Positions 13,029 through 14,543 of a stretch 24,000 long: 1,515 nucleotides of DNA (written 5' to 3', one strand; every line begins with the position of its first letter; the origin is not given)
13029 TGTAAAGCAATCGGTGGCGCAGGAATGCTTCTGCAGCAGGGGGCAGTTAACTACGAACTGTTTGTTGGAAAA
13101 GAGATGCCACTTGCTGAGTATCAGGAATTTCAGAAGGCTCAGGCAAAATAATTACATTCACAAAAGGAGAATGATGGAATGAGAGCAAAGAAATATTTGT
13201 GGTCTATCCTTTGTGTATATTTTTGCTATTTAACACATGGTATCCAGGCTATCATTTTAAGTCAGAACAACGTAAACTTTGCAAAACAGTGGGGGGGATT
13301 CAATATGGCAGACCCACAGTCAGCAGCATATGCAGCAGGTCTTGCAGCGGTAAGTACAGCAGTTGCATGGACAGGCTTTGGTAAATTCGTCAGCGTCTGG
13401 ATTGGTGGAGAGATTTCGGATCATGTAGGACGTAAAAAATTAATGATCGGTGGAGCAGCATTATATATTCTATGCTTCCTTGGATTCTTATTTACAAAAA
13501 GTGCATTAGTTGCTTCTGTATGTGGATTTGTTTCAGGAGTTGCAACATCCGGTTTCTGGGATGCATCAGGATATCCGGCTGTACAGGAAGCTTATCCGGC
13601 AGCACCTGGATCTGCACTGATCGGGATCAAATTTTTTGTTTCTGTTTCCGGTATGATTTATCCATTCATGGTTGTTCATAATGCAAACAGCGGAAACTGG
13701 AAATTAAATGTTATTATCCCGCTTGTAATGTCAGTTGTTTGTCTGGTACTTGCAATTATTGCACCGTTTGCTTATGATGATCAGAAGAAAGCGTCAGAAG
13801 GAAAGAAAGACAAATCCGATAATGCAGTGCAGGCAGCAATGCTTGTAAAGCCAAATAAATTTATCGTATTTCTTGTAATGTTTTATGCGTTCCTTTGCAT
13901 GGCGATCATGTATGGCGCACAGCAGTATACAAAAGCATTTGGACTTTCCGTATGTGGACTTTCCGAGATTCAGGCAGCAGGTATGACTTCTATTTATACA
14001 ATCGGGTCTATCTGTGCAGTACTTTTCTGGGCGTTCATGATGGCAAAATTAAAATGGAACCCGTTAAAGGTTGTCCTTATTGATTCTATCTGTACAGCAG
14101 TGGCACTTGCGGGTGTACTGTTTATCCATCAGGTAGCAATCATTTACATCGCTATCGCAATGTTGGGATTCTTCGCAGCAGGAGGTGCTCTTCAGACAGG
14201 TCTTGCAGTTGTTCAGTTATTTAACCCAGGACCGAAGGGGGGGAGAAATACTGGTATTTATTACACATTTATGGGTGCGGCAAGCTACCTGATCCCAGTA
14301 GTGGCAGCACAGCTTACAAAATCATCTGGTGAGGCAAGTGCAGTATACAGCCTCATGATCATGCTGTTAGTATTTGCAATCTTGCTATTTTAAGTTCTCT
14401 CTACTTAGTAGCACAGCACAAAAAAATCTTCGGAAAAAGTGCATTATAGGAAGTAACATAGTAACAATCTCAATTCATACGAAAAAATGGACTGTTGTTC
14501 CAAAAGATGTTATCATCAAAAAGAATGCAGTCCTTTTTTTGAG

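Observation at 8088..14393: LysR-controlled operon pairing a shikimate/quinate-dehydrogenase homologue with a TIM-barrel dehydratase/isomerase-like protein, an enoate-reductase-type flavoprotein and an MFS importer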

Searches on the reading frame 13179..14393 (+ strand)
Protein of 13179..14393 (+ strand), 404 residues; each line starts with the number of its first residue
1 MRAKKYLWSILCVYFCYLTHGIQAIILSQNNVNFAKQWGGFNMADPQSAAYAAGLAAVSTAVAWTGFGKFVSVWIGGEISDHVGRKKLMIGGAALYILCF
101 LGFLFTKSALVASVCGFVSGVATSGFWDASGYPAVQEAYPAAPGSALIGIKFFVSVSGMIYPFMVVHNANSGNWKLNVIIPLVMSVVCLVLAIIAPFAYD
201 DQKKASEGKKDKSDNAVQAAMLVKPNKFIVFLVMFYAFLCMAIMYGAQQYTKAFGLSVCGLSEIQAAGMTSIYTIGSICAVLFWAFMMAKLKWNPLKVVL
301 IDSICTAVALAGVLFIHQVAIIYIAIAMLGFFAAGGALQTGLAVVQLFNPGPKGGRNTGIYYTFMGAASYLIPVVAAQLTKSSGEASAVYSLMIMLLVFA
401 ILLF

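Call 5: search_protein_families(library=pfam, proteins=[window:13179-14393:+])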
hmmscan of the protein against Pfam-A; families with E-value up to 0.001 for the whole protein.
window:13179-14393:+ (404 aa): 1 family
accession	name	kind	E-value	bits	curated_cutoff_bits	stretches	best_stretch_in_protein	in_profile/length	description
PF07690.21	MFS_1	-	3.7e-25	89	33.4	2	49-299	25-273/347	Major Facilitator Superfamily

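Call 6: search_protein_families(library=ncbifam, proteins=[window:13179-14393:+])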
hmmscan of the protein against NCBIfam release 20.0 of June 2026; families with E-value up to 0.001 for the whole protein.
window:13179-14393:+ (404 aa): 9 families
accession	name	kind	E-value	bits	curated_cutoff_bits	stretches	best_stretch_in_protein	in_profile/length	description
NF002982.0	PRK03699.1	equivalog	3.5e-12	46.1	221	1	46-403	33-377/395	MFS transporter TsgA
NF049980.1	SfMCT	equivalog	4.2e-09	35.5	320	1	183-395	168-377/378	L-lactate MFS transporter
TIGR00883.1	2A0106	subfamily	2.1e-07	30.3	443.45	1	180-398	171-398/400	metabolite/H+ symporter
NF011932.2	PRK15403.1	equivalog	2.3e-07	30.3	700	1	55-191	44-180/402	multidrug efflux MFS transporter MdtM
NF052292.1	efflux_CraA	equivalog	8.8e-07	28.3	725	1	67-140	61-133/409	chloramphenicol efflux MFS transporter CraA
TIGR00895.1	2A0115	subfamily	1.4e-06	27.5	418.55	1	191-360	212-376/398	aromatic acid/H+ symport family MFS transporter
NF011931.1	PRK15402.1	subfamily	2e-06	26.9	439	1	49-180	37-168/401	MdfA family multidrug efflux MFS transporter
NF008586.0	PRK11551.1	equivalog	5.8e-05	22.3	410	1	58-398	52-386/406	3-(3-hydroxy-phenyl)propionate transporter MhpT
TIGR00880.1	2_A_01_02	superfamily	0.00029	21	131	1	61-192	3-134/141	multidrug resistance protein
